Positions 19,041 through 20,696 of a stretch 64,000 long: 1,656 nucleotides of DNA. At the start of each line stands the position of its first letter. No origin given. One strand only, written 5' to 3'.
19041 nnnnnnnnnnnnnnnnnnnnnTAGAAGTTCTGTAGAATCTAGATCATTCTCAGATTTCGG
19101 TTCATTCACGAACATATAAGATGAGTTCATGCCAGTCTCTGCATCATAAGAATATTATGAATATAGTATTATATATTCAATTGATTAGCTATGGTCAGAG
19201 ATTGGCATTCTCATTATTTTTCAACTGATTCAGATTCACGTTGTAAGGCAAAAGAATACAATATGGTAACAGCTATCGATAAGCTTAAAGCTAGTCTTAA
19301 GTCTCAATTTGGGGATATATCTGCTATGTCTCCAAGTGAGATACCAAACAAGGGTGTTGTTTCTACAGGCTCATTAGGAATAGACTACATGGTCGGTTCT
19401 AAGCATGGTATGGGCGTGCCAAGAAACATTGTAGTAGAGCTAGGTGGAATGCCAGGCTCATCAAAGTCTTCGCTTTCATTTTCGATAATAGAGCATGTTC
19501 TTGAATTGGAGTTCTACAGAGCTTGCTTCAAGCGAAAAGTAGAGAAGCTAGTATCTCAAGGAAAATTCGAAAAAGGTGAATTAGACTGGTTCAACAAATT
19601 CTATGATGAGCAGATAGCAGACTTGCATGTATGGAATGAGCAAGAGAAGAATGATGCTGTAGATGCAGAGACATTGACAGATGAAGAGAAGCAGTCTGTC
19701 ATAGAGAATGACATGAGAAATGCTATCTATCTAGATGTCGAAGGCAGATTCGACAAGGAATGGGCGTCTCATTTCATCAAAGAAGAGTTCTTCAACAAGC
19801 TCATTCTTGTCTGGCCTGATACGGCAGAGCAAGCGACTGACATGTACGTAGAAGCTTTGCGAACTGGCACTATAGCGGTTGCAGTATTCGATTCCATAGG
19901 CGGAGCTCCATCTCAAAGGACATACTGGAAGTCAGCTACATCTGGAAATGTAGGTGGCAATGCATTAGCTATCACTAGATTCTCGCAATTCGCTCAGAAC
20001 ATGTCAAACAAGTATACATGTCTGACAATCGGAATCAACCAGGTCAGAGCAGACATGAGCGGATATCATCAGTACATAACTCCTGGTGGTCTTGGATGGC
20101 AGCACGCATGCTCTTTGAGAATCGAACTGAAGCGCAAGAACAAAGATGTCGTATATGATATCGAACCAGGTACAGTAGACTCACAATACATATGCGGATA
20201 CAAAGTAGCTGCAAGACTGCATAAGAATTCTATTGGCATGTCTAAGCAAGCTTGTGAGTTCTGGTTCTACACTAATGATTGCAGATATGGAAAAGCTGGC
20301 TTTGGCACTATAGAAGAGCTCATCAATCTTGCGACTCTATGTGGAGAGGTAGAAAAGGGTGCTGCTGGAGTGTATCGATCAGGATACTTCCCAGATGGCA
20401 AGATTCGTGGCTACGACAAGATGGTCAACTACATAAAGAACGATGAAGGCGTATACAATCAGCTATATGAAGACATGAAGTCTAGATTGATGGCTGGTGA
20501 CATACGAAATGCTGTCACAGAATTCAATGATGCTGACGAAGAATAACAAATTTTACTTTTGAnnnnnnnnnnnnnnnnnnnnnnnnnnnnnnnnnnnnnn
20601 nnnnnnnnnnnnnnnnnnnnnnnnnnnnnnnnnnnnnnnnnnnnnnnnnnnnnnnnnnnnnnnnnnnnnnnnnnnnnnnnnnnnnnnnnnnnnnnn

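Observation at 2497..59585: Family of roughly 100-bp near-perfect palindromes at cassette ends (8 full and 2 reduced copies)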

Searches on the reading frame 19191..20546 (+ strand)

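Call 10: search_protein_families(library=phrogs, proteins=[window:19191-20546:+])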
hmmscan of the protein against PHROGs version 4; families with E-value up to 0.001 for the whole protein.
window:19191-20546:+ (451 aa): 2 families
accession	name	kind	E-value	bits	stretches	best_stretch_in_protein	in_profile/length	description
phrog_97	-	other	1e-42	148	1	27-319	15-257/506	UvsX-like recombinase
phrog_8337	-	DNA, RNA and nucleotide metabolism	1.4e-08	35.5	1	209-317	131-243/273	DNA repair protein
